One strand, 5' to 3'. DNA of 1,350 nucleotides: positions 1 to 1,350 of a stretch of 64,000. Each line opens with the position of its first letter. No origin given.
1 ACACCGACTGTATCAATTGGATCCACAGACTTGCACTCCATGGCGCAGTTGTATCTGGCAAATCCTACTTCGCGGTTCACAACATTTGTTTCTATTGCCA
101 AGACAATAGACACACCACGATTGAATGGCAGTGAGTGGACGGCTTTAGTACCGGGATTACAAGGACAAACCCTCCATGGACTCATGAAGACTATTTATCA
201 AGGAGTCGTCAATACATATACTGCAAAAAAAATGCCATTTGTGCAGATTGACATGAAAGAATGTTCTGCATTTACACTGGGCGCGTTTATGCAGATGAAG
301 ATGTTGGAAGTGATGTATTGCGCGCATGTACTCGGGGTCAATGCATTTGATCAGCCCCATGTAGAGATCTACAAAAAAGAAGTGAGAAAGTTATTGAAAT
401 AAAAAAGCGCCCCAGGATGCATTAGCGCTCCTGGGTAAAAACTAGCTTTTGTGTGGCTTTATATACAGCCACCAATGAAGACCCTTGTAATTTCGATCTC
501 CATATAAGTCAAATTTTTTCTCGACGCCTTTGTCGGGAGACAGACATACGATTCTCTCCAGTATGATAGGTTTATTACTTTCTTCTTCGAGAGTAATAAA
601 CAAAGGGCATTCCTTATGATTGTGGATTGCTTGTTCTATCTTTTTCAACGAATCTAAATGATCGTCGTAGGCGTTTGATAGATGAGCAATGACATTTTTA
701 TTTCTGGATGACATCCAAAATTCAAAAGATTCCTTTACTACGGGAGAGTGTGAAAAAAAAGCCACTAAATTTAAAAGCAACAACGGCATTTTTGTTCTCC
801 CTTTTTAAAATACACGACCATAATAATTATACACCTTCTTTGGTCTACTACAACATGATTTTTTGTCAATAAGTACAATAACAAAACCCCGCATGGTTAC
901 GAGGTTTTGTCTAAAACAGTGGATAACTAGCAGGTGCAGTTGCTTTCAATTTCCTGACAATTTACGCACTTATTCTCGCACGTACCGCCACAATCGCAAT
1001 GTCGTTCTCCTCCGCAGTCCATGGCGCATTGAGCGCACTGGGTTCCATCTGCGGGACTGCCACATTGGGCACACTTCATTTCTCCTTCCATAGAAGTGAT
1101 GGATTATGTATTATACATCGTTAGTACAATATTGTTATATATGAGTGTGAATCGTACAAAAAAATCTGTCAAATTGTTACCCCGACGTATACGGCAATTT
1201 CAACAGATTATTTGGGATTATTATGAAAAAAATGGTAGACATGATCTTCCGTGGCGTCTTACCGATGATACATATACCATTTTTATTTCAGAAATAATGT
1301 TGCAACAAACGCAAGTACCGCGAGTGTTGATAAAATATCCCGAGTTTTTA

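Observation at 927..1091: Unannotated 50-54 aa protein with 12 cysteines (metallothionein- or zinc-ribbon-like)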

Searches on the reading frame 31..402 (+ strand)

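Call 3: search_protein_families(library=pfam, proteins=[window:31-402:+], max_evalue=1)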
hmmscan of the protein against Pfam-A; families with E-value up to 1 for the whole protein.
window:31-402:+ (123 aa): 1 family
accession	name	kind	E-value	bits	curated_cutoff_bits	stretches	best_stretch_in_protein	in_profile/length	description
PF00342.24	PGI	-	0.013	14.6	22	1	62-118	407-462/486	Phosphoglucose isomerase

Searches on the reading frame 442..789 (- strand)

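Call 3: search_protein_families(library=pfam, proteins=[window:442-789:-], max_evalue=1)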
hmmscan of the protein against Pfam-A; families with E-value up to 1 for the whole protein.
window:442-789:- (115 aa): 0 families

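Call 4: search_protein_families(library=ncbifam, proteins=[window:442-789:-], max_evalue=1)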
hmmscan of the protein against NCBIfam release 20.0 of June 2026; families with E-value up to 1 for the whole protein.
window:442-789:- (115 aa): 1 family
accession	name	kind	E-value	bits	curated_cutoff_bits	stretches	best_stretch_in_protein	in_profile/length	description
NF001623.0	PRK00411.1-1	equivalog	0.11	11.3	311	1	17-100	148-228/411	ORC1-type DNA replication protein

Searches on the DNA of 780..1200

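Call 47: search_rna_families(source=window, start=780, end=1200, threshold=evalue, max_evalue=1)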
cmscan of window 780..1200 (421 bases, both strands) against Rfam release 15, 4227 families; matches with E-value up to 1: 1.
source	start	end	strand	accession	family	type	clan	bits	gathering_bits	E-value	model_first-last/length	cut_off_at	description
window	1072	1126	-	RF00607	SNORD98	Gene; snRNA; snoRNA; CD-box;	-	18.7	50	0.48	1-65/65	no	Small nucleolar RNA SNORD98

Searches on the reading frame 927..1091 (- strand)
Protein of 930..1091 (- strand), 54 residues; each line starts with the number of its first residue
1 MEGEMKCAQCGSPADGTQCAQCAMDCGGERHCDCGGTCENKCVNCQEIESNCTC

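Call 3: search_protein_families(library=pfam, proteins=[window:930-1091:-], max_evalue=1)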
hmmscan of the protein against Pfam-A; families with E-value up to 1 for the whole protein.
seq(54 aa): 0 families

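Call 4: search_protein_families(library=ncbifam, proteins=[window:930-1091:-], max_evalue=1)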
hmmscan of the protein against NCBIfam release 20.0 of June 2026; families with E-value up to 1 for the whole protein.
seq(54 aa): 0 families

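Call 6: find_homologous_proteins(query=window:930-1091:-, max_evalue=0.01)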
Query seq(54 aa): no candidate shares three 5-residue words with the query. No homologue found.

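Call 7: search_solved_structures(query=window:930-1091:-, max_evalue=10, show_alignments=3)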
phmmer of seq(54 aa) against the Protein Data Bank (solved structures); distinct sequences matched with E-value up to 10: 9.
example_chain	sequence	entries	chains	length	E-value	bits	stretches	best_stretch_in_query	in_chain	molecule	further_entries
4q1q_A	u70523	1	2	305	0.022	18.5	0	16-44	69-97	Adhesin/invasin TibA autotransporter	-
3ssb_C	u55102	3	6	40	0.029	18.1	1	26-52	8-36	Inducible metalloproteinase inhibitor protein | IMPI alpha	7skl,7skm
8i3x_A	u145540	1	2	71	0.11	16.3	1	7-50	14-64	RING-type domain-containing protein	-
3dpr_E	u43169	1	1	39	0.15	15.9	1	10-42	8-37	LDL-receptor class A 3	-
8x0k_D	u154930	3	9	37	0.16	15.7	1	10-40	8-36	Very low-density lipoprotein receptor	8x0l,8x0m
8yvz_E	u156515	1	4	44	0.35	14.7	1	9-42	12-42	Very low-density lipoprotein receptor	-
1v9u_5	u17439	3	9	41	0.58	14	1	9-42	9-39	LDL-receptor class A 3 | Very low-density lipoprotein receptor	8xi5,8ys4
8ihp_M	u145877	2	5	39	0.65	13.8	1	9-40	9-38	Very low-density lipoprotein receptor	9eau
5lsp_A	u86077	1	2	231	3.1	11.7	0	6-42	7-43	Hepatocyte growth factor receptor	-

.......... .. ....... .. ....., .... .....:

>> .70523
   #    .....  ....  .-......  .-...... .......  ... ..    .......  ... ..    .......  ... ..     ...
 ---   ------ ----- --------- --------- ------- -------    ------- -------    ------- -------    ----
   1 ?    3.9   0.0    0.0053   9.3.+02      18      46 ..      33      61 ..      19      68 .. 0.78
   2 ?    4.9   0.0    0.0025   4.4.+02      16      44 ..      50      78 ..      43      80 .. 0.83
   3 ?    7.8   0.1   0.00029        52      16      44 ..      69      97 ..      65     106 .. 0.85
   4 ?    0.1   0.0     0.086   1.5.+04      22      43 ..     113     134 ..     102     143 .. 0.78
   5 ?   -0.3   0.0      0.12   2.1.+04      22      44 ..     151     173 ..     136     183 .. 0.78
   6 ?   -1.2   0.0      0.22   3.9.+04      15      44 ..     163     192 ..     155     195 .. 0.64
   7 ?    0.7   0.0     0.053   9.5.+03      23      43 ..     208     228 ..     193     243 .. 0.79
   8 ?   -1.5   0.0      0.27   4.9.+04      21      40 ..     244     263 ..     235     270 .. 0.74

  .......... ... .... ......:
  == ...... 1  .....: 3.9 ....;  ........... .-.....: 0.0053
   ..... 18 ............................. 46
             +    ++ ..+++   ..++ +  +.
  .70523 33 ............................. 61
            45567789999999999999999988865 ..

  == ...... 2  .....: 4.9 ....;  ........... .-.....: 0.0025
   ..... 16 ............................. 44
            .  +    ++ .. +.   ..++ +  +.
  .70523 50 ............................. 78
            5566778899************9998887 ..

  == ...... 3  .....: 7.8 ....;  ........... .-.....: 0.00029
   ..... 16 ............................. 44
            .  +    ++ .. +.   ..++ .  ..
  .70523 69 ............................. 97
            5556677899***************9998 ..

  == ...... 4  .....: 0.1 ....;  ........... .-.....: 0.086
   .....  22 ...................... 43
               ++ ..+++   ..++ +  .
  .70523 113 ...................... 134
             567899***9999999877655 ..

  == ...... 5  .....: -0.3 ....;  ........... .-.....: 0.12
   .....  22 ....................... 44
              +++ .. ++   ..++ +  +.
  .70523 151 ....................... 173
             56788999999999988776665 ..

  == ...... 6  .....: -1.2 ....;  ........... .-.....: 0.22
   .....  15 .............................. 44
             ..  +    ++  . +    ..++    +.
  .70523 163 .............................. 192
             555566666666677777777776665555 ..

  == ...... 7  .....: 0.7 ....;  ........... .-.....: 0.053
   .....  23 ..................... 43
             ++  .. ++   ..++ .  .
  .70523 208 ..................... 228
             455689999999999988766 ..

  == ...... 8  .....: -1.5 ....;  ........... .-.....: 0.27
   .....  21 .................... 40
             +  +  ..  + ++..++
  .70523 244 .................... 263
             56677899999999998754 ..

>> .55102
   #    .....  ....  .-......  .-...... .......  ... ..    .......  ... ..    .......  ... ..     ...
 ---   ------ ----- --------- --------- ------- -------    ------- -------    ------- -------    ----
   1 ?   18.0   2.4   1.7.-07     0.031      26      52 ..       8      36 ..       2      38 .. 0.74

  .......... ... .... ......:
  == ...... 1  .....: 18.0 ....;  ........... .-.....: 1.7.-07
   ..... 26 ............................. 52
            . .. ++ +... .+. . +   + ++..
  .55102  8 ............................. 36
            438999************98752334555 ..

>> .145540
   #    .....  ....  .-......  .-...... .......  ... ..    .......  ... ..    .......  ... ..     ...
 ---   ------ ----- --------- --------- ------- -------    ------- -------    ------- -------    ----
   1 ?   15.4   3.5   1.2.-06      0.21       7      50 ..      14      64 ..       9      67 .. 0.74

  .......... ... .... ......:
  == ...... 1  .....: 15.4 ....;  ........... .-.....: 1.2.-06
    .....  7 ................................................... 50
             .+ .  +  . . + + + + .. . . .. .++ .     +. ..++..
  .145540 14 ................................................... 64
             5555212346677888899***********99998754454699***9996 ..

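Call 11: find_encoding_contigs(protein=window:930-1091:-, flank=5000)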
Protein seq(54 aa) (54 aa): no gene with exactly this product is on record in the collection.

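Call 14: find_related_loci(query=window:930-1091:-, collection=genome_contigs, flank=5000)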
Query seq(54 aa) (54 aa) in genome_contigs; peptide patterns used: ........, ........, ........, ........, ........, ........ (x = any residue, [..] = any of these).
314 stretches matched a pattern; 1 encode a relative of the query (tblastn E <= 1e-3); 1 distinct loci.
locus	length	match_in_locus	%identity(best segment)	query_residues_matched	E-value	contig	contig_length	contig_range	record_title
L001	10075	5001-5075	58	10-35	3e-6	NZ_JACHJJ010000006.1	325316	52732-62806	Planomonospora venezuelensis strain CECT 3303 Ga0436949_06, whole genome shotgun sequence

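Call 16: search_protein_representatives(protein=window:930-1091:-)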
Query: 54 residues. Proteins with E-value up to 0.001 (for the whole library): 0; up to 1e-10: 0; up to 1e-30: 0. The best 0 are listed.

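Call 28: find_homologous_proteins(query=A1, max_evalue=10)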
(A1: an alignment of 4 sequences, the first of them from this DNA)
Query A1 (4 sequences) (54 aa, profile of the alignment): 1 proteins with E <= 10 among 28 candidates.
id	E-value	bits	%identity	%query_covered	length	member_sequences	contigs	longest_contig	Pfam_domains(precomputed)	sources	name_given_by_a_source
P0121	2.1e-15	74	36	61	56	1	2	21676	-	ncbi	ncbi:MAG: hypothetical protein AAB870_04970 [Patescibacteria group bacterium]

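Call 29: find_related_loci(query=A1, collection=metagenome_contigs, flank=3000)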
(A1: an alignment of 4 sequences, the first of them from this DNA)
Query A1 (54 aa) in metagenome_contigs; peptide patterns used: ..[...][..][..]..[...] (x = any residue, [..] = any of these).
136 stretches matched a pattern, but none encodes a relative of the query by tblastn (E <= 1e-3).

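Call 31: find_related_loci(query=A1, collection=viral_contigs, flank=3000)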
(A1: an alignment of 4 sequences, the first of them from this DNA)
Query A1 (54 aa) in viral_contigs; peptide patterns used: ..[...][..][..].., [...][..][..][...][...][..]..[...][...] (x = any residue, [..] = any of these).
207 stretches matched a pattern, but none encodes a relative of the query by tblastn (E <= 1e-3).

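Call 45: predict_structure(alignment_id=A3)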
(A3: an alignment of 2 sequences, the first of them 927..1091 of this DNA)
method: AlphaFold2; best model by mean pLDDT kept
length: 54 residues; sequences in the alignment: 2
mean_pLDDT: 45.4   pTM: 0.19
mean pLDDT of the five models: 45.4, 42.0, 40.9, 40.4, 39.3
residues with pLDDT >= 90: 0; 70-90: 0; 50-70: 6; < 50: 48
segments of 3 or more residues with pLDDT < 50: 1-35, 37-42, 51-54
pLDDT, mean of each block of 10 residues (from residue 1): 44 45 42 46 49 47
secondary structure, 60 per line:
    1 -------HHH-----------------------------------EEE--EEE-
elements in order: E46-48 E51-53

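Call 50: list_cluster_members(proteins=[window:930-1079:-, window:930-1091:-, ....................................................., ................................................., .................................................])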
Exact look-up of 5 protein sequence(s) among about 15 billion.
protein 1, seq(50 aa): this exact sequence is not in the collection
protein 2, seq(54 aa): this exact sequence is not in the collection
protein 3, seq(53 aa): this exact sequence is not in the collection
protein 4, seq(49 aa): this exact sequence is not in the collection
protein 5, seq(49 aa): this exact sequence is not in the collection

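Call 56: search_protein_families(library=pfam, alignment_id=A1, max_evalue=10)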
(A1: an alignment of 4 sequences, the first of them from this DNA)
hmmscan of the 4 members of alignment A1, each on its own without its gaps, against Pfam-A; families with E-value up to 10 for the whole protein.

A. member 1, seq(54 aa): 0 families

B. families by the number of members that match (of 4 scanned): 0 families

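Call 57: search_solved_structures(query=A1, max_evalue=10, show_alignments=3)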
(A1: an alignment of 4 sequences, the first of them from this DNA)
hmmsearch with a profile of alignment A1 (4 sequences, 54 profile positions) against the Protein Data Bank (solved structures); distinct sequences matched with E-value up to 10: 0.

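Call 58: search_protein_families(library=ncbifam, alignment_id=A1, max_evalue=10)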
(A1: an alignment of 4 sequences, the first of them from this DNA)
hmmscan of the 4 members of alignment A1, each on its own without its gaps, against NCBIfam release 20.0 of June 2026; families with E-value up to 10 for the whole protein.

A. member 1, seq(54 aa): 0 families

B. families by the number of members that match (of 4 scanned): 0 families

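Call 59: search_protein_families(library=phrogs, alignment_id=A1, max_evalue=10)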
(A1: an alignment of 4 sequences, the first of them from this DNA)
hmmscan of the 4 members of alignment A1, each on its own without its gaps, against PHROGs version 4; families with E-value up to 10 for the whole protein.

A. member 1, seq(54 aa): 0 families

B. families by the number of members that match (of 4 scanned): 0 families
